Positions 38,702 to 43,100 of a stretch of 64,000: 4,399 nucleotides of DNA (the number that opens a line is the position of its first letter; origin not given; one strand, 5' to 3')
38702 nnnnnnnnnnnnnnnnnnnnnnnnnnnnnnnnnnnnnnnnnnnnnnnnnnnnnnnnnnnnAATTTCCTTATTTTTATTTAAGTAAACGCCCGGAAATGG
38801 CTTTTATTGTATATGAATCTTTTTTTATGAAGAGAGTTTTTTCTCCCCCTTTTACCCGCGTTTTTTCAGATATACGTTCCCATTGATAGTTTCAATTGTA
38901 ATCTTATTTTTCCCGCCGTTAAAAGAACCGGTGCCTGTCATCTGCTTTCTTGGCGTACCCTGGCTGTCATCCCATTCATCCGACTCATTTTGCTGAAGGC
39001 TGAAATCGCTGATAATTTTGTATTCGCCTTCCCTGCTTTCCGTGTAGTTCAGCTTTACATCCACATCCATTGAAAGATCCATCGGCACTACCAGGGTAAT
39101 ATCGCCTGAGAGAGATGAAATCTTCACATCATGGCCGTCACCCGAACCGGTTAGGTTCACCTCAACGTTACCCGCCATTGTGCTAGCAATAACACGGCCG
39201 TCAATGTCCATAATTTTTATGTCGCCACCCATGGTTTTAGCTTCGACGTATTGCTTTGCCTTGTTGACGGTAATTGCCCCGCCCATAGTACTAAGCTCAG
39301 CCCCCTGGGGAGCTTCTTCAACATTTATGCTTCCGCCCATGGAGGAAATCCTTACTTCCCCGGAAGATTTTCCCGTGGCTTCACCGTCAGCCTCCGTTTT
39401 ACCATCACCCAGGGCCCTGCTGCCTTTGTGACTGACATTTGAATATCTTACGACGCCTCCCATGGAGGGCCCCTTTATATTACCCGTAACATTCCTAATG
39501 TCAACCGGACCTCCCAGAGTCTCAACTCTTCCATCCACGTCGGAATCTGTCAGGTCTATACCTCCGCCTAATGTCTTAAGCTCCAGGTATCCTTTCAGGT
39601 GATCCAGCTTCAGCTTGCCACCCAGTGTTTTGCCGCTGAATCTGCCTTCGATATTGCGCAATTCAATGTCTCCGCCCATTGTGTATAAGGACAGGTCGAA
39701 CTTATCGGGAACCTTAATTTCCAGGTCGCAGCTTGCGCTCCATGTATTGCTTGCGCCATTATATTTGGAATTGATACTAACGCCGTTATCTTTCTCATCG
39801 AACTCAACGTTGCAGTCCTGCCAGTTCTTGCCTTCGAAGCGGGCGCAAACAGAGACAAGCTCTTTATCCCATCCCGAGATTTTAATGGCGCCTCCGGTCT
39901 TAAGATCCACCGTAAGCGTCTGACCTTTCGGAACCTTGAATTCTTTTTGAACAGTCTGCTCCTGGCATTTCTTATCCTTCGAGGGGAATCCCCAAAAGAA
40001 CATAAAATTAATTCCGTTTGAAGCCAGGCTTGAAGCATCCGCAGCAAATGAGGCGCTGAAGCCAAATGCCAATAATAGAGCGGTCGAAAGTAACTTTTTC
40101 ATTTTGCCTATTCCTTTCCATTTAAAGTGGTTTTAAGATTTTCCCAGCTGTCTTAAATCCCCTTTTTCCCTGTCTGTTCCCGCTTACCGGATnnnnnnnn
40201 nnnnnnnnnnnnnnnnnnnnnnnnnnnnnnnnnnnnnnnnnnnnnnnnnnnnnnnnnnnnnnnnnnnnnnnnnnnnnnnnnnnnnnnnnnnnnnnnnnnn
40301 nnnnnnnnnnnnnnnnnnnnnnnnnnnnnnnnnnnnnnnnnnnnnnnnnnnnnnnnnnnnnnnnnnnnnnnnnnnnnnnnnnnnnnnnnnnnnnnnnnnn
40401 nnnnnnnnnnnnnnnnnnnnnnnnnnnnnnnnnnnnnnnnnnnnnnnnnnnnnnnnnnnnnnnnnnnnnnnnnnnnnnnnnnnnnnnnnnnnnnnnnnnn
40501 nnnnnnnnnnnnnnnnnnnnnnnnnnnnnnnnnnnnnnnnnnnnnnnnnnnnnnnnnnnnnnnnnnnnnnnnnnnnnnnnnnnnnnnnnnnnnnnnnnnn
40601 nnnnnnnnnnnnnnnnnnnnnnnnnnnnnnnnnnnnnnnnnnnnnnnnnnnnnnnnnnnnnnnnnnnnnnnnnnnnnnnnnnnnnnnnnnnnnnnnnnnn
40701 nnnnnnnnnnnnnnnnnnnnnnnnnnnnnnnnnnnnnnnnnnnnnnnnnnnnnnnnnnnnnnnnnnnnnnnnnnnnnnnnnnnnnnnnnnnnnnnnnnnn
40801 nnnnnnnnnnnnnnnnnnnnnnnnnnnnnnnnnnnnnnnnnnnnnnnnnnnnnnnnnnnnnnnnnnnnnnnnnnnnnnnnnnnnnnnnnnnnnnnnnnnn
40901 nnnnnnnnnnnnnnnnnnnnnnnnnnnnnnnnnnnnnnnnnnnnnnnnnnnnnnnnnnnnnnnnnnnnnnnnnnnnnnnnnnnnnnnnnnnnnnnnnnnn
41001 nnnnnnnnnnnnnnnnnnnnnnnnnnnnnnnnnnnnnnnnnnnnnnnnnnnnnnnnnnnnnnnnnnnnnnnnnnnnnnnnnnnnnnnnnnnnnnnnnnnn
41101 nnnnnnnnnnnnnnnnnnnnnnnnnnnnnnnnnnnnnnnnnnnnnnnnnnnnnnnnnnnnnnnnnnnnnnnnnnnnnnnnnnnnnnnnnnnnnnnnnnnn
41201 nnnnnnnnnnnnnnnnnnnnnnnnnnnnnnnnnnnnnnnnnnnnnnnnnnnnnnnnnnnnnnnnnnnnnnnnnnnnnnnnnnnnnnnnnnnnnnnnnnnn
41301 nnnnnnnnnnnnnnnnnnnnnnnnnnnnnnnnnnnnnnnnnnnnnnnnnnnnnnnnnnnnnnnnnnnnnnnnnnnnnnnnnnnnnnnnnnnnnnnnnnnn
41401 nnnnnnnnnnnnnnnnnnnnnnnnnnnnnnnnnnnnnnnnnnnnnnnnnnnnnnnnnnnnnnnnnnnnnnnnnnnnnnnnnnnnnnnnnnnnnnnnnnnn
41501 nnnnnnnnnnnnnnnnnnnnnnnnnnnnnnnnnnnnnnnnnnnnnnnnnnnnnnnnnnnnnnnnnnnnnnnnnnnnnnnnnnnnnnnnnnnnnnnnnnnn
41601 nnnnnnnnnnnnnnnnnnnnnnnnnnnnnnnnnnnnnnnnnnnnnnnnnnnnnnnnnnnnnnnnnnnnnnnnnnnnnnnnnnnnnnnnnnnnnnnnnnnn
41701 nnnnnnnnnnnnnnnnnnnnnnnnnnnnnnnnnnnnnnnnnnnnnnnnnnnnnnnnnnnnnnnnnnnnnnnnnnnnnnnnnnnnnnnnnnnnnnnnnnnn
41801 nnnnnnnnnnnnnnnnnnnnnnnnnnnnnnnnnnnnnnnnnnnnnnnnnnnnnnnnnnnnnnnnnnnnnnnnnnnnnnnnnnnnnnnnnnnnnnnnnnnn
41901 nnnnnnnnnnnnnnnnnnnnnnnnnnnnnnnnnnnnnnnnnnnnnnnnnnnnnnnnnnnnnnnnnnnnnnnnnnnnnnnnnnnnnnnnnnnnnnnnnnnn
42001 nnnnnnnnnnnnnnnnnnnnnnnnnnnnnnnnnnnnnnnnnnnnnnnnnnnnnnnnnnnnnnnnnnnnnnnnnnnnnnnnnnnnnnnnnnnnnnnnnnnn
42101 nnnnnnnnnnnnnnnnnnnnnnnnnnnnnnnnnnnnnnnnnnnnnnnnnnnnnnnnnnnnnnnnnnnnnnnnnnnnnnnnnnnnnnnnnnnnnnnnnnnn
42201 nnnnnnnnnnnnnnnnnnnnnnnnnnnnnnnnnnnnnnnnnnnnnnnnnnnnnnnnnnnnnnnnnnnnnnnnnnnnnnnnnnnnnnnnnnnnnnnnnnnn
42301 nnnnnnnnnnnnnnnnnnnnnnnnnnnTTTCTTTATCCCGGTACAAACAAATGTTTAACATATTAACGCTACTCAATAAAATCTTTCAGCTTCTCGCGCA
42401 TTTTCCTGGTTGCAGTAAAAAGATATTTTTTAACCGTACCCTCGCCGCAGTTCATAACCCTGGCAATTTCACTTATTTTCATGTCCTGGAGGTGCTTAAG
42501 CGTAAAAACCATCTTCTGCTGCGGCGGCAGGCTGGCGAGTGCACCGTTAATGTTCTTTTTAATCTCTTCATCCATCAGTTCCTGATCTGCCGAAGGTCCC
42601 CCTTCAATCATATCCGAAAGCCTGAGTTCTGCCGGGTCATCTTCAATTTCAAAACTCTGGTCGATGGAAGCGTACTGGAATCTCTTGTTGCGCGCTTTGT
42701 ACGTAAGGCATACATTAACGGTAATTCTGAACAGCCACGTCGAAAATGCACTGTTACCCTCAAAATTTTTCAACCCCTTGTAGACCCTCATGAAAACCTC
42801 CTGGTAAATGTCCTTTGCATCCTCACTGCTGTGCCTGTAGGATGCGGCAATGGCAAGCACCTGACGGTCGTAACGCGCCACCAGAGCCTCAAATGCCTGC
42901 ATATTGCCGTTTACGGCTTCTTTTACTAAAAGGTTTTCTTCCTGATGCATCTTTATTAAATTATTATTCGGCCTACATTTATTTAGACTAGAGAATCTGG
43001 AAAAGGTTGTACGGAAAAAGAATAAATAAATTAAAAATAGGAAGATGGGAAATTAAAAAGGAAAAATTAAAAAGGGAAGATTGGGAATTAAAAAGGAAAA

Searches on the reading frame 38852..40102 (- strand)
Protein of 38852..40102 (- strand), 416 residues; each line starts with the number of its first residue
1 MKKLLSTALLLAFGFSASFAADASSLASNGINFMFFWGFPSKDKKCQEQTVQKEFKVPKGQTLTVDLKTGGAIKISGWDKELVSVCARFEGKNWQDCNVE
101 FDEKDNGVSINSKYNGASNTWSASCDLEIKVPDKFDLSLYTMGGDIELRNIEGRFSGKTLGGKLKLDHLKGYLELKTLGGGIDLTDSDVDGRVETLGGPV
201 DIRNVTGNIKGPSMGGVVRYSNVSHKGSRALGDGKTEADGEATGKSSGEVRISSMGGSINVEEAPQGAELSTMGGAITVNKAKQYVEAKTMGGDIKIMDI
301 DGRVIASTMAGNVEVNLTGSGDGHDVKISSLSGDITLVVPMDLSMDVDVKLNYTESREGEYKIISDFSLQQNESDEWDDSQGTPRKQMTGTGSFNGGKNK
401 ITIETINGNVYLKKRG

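Call 40: search_protein_families(library=pfam, proteins=[window:38852-40102:-], max_evalue=0.0001)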
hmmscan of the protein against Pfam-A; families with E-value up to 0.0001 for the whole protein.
window:38852-40102:- (416 aa): 1 family
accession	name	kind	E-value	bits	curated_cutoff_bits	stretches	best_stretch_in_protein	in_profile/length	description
PF13349.12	DUF4097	-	6.3e-06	26.2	22.9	0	122-383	63-230/247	Toastrack DUF4097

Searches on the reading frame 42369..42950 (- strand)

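Call 40: search_protein_families(library=pfam, proteins=[window:42369-42950:-], max_evalue=0.0001)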
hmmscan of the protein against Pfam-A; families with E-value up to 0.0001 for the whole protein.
window:42369-42950:- (193 aa): 4 families
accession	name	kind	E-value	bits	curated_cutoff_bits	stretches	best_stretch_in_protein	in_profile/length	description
PF04542.20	Sigma70_r2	-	1.4e-18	66.9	24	1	23-90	1-70/71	Sigma-70 region 2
PF08281.18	Sigma70_r4_2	-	8.2e-15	54.6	25.7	1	135-184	5-54/54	Sigma-70, region 4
PF04545.22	Sigma70_r4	-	1.3e-09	37.9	24.1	1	137-186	1-50/50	Sigma-70, region 4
PF07638.17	Sigma70_ECF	-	4e-05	24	21.1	1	45-189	49-184/185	ECF sigma factor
